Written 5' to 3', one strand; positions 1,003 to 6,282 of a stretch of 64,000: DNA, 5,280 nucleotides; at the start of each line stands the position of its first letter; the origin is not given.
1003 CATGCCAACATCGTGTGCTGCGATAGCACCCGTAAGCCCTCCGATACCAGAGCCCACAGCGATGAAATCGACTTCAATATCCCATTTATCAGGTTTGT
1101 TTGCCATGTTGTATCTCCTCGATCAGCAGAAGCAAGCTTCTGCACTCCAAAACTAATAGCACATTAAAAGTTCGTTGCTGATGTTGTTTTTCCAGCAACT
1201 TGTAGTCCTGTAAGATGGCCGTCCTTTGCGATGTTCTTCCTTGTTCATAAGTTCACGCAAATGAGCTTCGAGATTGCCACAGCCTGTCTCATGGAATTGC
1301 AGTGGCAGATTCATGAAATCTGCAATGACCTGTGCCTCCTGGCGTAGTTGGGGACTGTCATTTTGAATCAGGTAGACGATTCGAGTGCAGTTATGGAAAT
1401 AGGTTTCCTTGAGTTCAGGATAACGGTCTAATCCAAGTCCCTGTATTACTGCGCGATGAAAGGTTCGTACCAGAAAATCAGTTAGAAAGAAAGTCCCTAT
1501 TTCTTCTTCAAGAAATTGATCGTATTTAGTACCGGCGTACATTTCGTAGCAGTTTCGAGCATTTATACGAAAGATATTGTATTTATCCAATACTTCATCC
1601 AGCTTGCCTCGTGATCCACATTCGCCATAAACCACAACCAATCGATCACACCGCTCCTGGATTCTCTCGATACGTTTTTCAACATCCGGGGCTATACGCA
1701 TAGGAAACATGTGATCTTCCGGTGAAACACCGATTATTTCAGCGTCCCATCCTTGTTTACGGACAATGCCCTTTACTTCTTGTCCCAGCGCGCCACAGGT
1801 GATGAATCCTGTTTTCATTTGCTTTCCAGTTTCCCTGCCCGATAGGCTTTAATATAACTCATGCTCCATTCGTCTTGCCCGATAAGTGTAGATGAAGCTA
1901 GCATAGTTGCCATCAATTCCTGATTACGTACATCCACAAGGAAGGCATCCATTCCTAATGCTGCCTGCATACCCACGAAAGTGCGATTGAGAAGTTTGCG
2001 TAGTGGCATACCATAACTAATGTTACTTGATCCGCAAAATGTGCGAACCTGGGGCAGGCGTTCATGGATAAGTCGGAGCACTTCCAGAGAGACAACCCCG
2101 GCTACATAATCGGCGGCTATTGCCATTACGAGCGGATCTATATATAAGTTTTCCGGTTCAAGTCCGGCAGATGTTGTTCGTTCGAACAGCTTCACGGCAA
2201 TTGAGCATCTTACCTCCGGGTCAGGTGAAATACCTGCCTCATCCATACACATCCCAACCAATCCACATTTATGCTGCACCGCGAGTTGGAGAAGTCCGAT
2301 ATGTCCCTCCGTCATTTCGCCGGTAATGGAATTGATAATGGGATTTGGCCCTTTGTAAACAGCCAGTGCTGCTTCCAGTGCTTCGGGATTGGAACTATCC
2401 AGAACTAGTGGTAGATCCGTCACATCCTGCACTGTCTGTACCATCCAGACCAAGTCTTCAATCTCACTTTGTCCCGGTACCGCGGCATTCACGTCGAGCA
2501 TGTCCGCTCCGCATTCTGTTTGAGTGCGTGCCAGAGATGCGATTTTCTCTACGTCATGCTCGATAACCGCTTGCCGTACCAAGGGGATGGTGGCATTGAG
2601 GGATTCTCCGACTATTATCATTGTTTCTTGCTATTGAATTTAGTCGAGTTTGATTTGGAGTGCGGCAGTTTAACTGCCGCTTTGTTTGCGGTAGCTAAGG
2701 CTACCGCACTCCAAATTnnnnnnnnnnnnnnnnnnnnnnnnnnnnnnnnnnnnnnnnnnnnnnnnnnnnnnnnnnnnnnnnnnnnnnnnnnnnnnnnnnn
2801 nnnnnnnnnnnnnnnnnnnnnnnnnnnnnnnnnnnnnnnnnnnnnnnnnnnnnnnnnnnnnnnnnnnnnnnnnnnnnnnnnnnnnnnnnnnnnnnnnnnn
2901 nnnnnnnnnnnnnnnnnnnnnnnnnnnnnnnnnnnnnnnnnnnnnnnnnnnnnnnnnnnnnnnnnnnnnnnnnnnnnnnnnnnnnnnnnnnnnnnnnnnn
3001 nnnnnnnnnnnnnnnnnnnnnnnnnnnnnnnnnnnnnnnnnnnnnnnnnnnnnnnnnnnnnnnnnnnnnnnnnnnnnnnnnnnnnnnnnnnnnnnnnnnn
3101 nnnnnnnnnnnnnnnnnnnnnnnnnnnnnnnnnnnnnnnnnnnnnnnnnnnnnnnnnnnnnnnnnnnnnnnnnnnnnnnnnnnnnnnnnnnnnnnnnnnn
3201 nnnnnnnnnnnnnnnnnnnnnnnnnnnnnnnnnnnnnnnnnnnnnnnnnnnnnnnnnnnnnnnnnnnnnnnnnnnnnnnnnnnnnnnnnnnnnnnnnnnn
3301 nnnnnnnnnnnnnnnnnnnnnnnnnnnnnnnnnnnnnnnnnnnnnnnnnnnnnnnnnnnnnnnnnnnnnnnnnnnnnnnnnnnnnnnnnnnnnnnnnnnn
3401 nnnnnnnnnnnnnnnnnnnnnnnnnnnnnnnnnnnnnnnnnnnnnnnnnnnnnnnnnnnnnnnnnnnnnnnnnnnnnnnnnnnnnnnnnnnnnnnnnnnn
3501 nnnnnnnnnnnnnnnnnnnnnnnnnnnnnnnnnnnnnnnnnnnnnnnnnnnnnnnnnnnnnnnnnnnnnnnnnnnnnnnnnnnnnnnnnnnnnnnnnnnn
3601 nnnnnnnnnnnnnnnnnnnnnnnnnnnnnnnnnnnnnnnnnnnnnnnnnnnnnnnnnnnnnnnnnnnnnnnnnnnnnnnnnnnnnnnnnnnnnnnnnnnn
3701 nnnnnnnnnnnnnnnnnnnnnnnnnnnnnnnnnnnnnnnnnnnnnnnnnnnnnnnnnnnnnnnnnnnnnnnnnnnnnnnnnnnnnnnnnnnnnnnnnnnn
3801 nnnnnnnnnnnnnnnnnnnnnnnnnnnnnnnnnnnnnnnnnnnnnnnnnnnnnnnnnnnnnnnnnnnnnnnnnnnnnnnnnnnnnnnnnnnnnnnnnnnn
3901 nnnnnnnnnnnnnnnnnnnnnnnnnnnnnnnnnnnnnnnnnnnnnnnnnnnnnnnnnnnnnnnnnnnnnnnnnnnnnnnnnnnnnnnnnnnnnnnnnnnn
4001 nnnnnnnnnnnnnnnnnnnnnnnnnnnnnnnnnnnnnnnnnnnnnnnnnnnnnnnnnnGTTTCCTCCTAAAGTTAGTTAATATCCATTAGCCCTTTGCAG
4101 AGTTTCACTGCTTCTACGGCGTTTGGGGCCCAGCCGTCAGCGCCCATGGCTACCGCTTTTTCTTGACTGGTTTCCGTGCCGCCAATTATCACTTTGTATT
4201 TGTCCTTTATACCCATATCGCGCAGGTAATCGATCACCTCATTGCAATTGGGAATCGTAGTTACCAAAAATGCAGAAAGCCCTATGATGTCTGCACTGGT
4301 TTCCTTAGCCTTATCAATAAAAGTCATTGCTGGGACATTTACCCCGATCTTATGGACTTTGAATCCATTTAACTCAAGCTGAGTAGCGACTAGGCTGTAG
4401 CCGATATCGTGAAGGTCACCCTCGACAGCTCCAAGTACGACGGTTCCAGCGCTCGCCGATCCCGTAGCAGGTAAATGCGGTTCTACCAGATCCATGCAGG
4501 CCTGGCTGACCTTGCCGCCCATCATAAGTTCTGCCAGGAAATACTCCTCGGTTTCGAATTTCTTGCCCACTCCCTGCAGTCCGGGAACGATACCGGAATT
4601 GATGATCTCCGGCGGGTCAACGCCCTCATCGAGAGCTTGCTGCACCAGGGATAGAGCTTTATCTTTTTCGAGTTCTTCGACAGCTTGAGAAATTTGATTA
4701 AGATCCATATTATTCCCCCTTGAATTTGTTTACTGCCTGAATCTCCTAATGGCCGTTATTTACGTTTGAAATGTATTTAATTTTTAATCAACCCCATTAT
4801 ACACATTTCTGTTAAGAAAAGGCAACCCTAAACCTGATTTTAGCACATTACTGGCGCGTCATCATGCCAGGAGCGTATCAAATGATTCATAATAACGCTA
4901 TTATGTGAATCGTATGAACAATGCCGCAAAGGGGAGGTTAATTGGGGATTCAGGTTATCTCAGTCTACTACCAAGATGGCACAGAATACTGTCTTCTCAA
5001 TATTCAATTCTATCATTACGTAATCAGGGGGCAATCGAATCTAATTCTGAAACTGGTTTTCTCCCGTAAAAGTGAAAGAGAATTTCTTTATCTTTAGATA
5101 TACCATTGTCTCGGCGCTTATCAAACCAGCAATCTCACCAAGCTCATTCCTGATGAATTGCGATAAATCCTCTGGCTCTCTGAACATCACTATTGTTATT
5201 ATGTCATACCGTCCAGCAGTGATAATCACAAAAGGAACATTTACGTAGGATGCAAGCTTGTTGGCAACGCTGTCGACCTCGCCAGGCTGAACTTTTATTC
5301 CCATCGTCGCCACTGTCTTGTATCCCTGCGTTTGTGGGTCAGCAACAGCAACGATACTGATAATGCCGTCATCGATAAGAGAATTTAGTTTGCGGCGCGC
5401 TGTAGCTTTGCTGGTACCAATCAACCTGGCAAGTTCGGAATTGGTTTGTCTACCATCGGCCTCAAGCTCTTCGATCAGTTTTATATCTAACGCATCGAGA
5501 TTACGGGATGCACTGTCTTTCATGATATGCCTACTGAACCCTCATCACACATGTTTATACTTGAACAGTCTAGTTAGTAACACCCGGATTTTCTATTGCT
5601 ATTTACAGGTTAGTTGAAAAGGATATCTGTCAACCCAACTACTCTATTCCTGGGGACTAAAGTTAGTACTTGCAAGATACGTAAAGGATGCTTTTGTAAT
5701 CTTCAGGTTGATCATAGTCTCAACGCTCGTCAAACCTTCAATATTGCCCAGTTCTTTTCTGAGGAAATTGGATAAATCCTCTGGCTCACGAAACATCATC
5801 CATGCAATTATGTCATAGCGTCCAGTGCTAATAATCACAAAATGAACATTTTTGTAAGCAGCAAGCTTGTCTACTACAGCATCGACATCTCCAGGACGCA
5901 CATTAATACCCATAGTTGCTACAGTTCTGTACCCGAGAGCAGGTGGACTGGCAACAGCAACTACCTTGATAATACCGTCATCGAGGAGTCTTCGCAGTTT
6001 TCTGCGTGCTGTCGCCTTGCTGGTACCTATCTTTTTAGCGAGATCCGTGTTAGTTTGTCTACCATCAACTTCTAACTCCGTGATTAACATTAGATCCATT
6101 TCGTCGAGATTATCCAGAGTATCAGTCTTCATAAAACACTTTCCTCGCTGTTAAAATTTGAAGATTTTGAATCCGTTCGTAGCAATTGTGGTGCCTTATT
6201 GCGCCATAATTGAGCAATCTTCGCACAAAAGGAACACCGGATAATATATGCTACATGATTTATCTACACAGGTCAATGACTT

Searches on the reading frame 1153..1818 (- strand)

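Call 5: search_protein_families(library=pfam, proteins=[window:1153-1818:-])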
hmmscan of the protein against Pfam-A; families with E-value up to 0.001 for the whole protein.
window:1153-1818:- (221 aa): 1 family
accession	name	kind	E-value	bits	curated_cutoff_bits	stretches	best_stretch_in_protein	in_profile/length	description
PF07796.16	DUF1638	-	3.8e-24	85.8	27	1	36-185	7-159/161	Protein of unknown function (DUF1638)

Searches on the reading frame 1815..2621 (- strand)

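Call 5: search_protein_families(library=pfam, proteins=[window:1815-2621:-])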
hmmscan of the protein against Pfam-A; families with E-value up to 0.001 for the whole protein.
window:1815-2621:- (268 aa): 2 families
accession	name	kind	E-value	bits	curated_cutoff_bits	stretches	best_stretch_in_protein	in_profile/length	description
PF00809.28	Pterin_bind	-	2.8e-19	70.2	25.5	1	15-225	11-239/244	Pterin binding enzyme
PF03599.22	CdhD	-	7.2e-07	28.7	24.8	1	24-125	52-150/387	CO dehydrogenase/acetyl-CoA synthase delta subunit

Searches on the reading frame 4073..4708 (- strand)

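Call 5: search_protein_families(library=pfam, proteins=[window:4073-4708:-])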
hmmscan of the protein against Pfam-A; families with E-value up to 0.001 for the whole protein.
window:4073-4708:- (211 aa): 2 families
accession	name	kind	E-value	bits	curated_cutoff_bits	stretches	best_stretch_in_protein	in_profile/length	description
PF02310.24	B12-binding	-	5.2e-22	78.4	32.1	1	89-201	2-120/121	B12 binding domain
PF02607.22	B12-binding_2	-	2.6e-18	66.4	23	1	3-75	2-73/74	B12 binding domain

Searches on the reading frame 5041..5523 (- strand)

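Call 5: search_protein_families(library=pfam, proteins=[window:5041-5523:-])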
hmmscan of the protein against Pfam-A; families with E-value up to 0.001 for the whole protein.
window:5041-5523:- (160 aa): 9 families
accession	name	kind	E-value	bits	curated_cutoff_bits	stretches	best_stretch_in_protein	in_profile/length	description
PF01037.27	AsnC_trans_reg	-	7.4e-12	45.4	25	1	75-144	2-72/73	Lrp/AsnC ligand binding domain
PF13412.12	HTH_24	-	2.2e-11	43.6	21.9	1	9-55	1-47/48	Winged helix-turn-helix DNA-binding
PF13404.12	HTH_AsnC-type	-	4.2e-10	39.7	27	1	9-46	1-38/42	AsnC-type helix-turn-helix domain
PF22482.2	AsnC_trans_reg_3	-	3.6e-08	33.9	24.4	1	83-147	24-87/95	PF0864 C-terminal dimeric alpha+beta barrel domain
PF09339.16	HTH_IclR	-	7.4e-06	26.1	22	1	21-55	14-48/52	IclR helix-turn-helix domain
PF12840.13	HTH_20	-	0.00012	22.4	27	1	16-55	9-48/51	Helix-turn-helix domain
PF13545.12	HTH_Crp_2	-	0.00012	22.4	27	1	27-56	24-53/70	Crp-like helix-turn-helix domain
PF08220.18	HTH_DeoR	-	0.00062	19.9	21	0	15-55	4-44/57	DeoR-like helix-turn-helix domain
PF01047.28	MarR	-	0.00068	19.9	24.6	0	15-56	7-48/59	MarR family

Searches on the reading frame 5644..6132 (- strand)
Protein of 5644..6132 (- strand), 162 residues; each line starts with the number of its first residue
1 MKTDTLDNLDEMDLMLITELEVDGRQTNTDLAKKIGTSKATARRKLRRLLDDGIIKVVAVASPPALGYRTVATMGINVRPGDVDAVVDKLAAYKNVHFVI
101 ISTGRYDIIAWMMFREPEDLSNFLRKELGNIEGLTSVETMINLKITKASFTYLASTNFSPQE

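Call 5: search_protein_families(library=pfam, proteins=[window:5644-6132:-])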
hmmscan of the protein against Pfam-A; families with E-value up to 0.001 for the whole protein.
window:5644-6132:- (162 aa): 9 families
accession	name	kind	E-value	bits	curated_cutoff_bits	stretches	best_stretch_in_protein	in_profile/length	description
PF01037.27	AsnC_trans_reg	-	3.1e-13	49.9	25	1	75-144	2-72/73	Lrp/AsnC ligand binding domain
PF13412.12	HTH_24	-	1.6e-11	44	21.9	1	9-56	1-48/48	Winged helix-turn-helix DNA-binding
PF13404.12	HTH_AsnC-type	-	2.2e-09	37.4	27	1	9-49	1-41/42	AsnC-type helix-turn-helix domain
PF01047.28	MarR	-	2.7e-06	27.6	24.6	1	14-56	6-48/59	MarR family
PF22482.2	AsnC_trans_reg_3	-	7.6e-06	26.4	24.4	1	83-148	24-88/95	PF0864 C-terminal dimeric alpha+beta barrel domain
PF12840.13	HTH_20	-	3e-05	24.3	27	1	14-58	7-51/51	Helix-turn-helix domain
PF09339.16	HTH_IclR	-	0.00027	21.1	22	1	24-55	17-48/52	IclR helix-turn-helix domain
PF13545.12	HTH_Crp_2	-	0.0004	20.7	27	0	25-56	22-53/70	Crp-like helix-turn-helix domain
PF08279.18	HTH_11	-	0.00045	20.5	25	1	27-69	17-55/55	HTH domain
